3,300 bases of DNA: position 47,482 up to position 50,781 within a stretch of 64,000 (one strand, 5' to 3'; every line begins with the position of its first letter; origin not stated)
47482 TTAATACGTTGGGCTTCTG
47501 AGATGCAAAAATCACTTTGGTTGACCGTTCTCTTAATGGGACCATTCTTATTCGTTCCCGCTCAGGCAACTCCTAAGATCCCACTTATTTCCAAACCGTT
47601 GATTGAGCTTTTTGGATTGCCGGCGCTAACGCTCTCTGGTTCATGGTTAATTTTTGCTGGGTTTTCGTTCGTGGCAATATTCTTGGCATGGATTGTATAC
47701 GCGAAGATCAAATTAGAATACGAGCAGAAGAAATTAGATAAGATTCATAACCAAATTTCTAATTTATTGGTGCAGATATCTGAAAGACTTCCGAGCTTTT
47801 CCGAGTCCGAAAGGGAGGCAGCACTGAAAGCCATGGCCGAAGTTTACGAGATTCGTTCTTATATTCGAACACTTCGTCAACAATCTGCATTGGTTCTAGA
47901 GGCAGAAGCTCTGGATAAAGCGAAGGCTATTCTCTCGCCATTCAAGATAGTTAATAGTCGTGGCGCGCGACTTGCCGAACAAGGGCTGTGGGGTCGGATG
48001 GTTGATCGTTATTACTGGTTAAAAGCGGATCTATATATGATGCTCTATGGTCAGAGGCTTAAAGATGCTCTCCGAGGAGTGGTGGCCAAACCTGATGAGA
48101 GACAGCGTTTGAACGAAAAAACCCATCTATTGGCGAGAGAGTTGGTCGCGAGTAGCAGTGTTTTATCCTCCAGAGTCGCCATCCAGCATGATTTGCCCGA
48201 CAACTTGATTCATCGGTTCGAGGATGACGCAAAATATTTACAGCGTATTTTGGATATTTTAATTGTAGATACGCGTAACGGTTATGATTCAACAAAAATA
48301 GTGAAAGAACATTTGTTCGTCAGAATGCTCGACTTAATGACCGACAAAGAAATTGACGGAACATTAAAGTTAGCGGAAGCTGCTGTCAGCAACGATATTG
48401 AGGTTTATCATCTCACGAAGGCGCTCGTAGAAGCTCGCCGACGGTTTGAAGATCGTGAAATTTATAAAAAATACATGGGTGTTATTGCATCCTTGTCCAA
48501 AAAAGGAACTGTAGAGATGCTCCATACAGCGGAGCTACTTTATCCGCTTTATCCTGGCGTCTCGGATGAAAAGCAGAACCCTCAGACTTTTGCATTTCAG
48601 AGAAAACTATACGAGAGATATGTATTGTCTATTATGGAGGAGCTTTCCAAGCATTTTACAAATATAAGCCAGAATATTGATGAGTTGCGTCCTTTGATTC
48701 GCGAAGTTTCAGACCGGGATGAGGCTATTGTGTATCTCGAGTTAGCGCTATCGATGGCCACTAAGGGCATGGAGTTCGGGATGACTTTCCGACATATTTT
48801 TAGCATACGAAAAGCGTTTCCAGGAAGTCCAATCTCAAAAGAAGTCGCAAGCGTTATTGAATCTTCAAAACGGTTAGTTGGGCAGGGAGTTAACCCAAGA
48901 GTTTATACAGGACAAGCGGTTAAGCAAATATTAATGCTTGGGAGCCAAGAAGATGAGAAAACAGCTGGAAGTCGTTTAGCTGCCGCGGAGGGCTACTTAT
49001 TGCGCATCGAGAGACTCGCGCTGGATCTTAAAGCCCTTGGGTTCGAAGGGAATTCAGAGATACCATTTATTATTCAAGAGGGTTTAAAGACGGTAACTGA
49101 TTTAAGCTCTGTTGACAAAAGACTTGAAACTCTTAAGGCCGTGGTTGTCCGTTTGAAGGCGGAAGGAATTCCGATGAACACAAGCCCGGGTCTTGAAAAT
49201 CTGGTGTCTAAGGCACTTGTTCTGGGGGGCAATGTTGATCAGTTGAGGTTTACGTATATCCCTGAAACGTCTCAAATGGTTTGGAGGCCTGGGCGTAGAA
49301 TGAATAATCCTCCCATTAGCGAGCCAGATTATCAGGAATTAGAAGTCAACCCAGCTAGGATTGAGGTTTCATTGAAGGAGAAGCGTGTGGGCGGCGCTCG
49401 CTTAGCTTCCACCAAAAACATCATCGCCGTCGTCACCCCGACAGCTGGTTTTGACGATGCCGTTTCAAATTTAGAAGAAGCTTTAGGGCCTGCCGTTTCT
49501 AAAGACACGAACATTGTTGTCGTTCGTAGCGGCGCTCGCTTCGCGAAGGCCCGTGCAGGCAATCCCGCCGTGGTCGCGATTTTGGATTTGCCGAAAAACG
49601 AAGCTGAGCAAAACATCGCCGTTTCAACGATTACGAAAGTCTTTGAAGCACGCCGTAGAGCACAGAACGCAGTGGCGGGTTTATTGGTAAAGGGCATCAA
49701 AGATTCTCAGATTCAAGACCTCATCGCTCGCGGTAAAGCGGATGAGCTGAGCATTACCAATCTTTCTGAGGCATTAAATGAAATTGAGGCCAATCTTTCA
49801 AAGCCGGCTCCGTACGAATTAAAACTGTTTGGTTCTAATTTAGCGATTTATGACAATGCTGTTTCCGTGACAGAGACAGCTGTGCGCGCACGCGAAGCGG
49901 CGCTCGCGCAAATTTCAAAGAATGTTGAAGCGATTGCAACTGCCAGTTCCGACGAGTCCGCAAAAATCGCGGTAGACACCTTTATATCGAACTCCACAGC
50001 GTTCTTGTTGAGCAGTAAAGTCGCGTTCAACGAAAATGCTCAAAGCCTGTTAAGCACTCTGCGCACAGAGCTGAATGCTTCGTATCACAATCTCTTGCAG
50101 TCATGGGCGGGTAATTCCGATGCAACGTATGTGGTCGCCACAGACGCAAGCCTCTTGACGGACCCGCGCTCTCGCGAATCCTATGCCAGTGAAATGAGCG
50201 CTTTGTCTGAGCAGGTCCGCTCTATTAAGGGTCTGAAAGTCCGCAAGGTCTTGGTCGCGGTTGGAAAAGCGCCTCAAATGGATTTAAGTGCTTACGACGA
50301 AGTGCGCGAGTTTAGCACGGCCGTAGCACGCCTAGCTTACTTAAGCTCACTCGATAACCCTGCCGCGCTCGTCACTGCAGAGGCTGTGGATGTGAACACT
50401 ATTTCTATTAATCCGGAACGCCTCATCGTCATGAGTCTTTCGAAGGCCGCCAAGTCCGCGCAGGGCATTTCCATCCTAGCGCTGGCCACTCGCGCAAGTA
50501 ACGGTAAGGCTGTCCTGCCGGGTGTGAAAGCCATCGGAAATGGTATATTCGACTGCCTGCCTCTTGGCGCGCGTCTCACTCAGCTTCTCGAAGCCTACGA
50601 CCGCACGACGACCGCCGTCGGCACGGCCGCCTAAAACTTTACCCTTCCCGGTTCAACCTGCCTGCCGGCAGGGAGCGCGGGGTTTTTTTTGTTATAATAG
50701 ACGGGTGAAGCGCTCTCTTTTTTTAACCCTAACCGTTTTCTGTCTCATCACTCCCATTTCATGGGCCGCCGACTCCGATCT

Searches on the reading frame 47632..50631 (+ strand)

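Call 27: search_protein_families(library=pfam, proteins=[window:47632-50631:+], max_evalue=0.05)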
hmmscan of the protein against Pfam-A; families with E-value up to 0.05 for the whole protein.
window:47632-50631:+ (1000 aa): 2 families
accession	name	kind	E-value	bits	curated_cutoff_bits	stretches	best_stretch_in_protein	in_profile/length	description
PF19911.4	DUF6384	-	0.0011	18.7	25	0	748-819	128-199/308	Family of unknown function (DUF6384)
PF10715.16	REGB_T4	-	0.033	14.7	27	0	322-388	52-117/148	T4-page Endoribonuclease RegB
